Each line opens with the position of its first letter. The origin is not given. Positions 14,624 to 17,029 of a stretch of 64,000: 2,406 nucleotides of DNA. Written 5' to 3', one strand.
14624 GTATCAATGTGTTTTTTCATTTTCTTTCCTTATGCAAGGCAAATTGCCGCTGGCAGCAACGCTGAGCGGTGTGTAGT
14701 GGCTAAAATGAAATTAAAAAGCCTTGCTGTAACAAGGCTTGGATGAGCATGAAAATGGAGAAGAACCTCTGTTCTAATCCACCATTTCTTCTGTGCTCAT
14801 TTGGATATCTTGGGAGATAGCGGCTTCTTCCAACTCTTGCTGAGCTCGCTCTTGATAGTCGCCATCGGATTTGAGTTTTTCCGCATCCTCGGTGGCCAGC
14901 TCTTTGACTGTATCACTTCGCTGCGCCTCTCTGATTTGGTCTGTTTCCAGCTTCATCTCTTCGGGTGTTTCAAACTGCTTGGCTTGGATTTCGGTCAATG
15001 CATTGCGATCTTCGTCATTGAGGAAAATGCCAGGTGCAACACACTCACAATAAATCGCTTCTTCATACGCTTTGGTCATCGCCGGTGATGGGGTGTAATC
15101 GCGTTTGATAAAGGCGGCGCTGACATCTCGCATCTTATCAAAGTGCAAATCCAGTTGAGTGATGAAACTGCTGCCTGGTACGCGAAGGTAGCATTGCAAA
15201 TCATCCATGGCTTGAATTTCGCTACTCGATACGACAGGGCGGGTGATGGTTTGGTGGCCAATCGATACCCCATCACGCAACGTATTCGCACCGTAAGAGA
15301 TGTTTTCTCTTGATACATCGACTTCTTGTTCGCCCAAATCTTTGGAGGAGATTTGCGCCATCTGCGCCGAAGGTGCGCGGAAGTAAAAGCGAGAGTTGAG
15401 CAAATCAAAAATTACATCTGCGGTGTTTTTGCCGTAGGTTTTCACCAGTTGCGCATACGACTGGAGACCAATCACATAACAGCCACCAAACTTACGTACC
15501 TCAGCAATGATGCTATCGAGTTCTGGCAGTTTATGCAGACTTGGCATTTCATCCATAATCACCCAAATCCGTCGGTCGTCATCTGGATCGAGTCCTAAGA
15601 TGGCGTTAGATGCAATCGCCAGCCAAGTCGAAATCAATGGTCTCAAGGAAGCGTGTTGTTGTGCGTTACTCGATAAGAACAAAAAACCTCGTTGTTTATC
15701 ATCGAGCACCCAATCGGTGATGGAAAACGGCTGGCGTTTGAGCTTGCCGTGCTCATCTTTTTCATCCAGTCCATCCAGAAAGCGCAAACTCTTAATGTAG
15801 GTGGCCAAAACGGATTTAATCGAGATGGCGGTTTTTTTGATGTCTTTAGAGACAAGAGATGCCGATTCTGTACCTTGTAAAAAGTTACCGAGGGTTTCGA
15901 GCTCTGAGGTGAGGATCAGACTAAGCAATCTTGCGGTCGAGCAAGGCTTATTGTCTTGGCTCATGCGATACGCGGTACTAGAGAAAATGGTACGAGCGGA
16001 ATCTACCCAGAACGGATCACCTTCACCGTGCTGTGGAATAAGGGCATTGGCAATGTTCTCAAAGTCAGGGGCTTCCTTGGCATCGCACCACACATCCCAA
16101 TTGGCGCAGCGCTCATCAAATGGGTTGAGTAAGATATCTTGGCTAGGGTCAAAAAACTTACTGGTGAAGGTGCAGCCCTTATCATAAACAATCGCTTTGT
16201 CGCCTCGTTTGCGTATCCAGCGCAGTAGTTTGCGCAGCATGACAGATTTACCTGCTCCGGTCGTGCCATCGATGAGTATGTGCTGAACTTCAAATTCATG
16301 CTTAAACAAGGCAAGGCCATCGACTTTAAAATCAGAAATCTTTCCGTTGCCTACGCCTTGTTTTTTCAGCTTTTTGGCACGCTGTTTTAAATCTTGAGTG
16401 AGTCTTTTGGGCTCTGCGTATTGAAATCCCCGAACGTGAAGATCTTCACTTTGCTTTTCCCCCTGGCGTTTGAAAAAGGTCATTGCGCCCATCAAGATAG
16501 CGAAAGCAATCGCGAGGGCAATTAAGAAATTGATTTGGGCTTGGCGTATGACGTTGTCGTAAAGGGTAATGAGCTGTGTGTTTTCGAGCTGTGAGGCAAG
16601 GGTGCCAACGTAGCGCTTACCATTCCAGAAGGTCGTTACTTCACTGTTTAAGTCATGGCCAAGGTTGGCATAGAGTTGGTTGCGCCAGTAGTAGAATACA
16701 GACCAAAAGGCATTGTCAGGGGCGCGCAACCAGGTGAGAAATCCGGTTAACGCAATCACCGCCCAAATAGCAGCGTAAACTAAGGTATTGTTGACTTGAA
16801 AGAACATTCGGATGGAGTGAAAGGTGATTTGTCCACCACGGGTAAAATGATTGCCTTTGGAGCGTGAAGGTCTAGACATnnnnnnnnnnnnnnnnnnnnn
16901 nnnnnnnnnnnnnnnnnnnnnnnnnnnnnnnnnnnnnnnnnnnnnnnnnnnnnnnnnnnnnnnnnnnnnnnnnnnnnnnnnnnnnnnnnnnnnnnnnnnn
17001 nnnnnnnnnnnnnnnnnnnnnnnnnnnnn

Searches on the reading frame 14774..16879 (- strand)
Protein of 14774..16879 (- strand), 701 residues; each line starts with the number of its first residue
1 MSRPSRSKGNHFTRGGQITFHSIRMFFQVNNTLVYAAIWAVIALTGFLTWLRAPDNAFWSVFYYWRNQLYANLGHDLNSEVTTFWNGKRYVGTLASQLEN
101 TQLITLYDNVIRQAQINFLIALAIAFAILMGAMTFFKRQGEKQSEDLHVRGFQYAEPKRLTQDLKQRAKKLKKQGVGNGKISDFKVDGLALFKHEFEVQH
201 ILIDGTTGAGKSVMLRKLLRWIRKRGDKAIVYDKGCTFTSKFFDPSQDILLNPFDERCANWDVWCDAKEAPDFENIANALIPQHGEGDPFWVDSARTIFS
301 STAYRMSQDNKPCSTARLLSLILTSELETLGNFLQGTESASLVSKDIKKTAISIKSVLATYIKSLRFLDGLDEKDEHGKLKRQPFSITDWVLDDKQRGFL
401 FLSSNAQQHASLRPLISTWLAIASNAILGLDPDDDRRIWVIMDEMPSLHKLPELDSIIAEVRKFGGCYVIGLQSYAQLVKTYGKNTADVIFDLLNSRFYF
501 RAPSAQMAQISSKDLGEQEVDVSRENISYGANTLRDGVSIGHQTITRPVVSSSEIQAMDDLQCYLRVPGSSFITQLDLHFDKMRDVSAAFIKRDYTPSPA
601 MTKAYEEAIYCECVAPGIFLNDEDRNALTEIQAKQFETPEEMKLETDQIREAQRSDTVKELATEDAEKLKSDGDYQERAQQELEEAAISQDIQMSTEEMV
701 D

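Call 50: search_protein_families(library=pfam, proteins=[window:14774-16879:-], max_evalue=0.01)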
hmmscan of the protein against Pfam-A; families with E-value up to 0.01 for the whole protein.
window:14774-16879:- (701 aa): 7 families
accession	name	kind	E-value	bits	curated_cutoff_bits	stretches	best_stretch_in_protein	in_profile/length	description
PF10412.15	TrwB_AAD_bind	-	1.9e-118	396.2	20.5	1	192-576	9-384/387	Type IV secretion-system coupling protein DNA-binding domain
PF12696.13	TraG-D_C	-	1.3e-20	74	22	1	440-559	4-125/126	TraM recognition site of TraD and TraG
PF02534.20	T4SS-DNA_transf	-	4.9e-16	59.1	20.1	1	249-560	98-425/468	Type IV secretory system Conjugative DNA transfer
PF12615.13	TraD_N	-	0.0001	23.6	25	1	41-128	6-90/92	F sex factor protein N terminal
PF01580.24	FtsK_SpoIIIE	-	0.0027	17.6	24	1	195-219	39-60/221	FtsK/SpoIIIE family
PF00437.27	T2SSE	-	0.0064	15.6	24.9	1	200-230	144-173/370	Type II/IV secretion system protein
PF13401.12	AAA_22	-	0.0083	16.9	27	0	199-231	6-38/130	AAA domain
